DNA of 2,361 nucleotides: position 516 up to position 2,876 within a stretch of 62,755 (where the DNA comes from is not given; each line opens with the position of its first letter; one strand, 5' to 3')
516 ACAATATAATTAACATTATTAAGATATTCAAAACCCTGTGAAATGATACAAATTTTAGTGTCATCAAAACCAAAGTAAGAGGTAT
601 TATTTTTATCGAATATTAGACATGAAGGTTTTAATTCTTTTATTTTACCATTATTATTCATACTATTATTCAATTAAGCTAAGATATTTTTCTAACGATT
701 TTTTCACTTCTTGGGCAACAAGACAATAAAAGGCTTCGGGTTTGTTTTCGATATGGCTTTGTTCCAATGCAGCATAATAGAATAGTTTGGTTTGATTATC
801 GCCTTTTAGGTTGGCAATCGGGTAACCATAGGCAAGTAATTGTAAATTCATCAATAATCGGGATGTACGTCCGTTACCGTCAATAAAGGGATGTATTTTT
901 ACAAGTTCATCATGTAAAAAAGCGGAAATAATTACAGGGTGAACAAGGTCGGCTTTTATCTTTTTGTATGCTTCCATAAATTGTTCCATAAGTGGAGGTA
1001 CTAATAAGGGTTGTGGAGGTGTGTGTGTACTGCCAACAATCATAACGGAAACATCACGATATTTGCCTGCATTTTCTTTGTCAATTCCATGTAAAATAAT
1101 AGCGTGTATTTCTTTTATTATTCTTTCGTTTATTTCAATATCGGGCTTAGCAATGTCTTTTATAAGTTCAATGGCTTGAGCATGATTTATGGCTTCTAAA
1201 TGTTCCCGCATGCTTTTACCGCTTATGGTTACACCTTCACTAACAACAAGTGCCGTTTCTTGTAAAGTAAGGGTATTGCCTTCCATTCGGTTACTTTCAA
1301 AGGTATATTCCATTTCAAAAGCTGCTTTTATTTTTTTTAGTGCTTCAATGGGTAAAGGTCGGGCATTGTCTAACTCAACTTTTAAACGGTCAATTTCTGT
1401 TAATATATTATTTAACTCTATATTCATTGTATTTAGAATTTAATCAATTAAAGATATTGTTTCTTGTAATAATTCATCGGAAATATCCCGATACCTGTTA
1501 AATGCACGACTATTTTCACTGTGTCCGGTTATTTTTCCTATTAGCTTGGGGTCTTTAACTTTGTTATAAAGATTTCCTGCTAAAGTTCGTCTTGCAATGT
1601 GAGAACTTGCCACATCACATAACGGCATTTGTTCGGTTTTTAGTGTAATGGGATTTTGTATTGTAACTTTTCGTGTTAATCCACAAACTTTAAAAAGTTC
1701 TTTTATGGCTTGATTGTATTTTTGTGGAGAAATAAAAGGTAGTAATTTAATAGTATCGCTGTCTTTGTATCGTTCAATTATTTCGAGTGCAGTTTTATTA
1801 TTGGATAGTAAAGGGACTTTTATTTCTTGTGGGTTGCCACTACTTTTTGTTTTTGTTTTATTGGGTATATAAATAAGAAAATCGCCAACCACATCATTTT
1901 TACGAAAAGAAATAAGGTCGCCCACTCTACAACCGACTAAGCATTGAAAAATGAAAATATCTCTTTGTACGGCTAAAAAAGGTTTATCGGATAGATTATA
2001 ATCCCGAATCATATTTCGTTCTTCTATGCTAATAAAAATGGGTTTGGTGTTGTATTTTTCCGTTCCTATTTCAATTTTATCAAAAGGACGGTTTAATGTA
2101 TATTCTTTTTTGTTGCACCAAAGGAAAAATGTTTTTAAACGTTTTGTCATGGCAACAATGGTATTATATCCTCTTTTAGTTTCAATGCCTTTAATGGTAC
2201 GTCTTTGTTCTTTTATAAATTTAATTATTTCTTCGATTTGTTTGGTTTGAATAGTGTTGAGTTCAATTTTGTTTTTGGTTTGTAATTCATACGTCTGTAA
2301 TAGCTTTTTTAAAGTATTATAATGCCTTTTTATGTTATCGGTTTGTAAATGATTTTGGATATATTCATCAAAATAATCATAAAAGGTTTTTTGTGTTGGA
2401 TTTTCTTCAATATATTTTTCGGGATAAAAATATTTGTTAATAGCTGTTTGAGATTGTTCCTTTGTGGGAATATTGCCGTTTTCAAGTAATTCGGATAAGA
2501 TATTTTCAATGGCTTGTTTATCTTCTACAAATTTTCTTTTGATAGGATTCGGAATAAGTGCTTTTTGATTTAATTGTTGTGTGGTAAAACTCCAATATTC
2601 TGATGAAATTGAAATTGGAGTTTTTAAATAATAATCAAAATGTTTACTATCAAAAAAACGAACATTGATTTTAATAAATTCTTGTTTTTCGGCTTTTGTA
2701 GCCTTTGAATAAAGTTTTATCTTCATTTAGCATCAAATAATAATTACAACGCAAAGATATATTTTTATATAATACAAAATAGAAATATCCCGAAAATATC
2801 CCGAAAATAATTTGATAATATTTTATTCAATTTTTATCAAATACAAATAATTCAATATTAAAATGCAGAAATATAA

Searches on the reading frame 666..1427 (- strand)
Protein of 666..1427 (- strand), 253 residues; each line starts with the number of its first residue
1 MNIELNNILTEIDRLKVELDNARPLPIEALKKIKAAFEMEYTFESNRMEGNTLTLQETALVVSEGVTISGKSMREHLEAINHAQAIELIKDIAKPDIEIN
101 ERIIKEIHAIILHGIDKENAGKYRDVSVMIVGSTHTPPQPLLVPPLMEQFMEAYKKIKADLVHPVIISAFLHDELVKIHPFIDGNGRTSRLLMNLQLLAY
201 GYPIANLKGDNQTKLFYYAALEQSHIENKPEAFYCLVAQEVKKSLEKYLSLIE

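Call 39: search_protein_families(library=pfam, proteins=[window:666-1427:-], max_evalue=0.001)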
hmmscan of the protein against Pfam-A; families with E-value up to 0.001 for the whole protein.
window:666-1427:- (253 aa): 1 family
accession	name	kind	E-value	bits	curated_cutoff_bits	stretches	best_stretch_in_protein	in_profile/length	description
PF02661.23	Fic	-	7.4e-22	78.4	24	1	99-197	2-93/93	Fic/DOC family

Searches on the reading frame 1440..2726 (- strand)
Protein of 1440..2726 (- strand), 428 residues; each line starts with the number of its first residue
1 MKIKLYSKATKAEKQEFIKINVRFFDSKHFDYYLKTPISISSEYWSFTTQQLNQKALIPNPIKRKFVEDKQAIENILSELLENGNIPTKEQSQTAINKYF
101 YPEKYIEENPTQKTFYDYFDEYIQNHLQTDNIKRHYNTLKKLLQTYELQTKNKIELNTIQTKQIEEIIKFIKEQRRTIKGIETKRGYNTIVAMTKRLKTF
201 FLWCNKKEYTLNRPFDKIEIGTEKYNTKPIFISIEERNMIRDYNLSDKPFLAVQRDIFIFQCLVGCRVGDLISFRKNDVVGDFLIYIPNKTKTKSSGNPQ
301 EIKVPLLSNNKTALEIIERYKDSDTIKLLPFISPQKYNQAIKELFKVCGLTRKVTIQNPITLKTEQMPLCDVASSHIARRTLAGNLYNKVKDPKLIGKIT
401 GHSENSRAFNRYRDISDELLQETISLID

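Call 39: search_protein_families(library=pfam, proteins=[window:1440-2726:-], max_evalue=0.001)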
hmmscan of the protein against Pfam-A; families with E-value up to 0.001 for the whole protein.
window:1440-2726:- (428 aa): 2 families
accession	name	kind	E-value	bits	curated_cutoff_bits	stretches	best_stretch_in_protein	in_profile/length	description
PF00589.27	Phage_integrase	-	1.8e-08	34.8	27.1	1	251-417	21-170/172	Phage integrase family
PF13102.12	Phage_int_SAM_5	-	6.6e-06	26.9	22.3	1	114-218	1-96/98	Phage integrase SAM-like domain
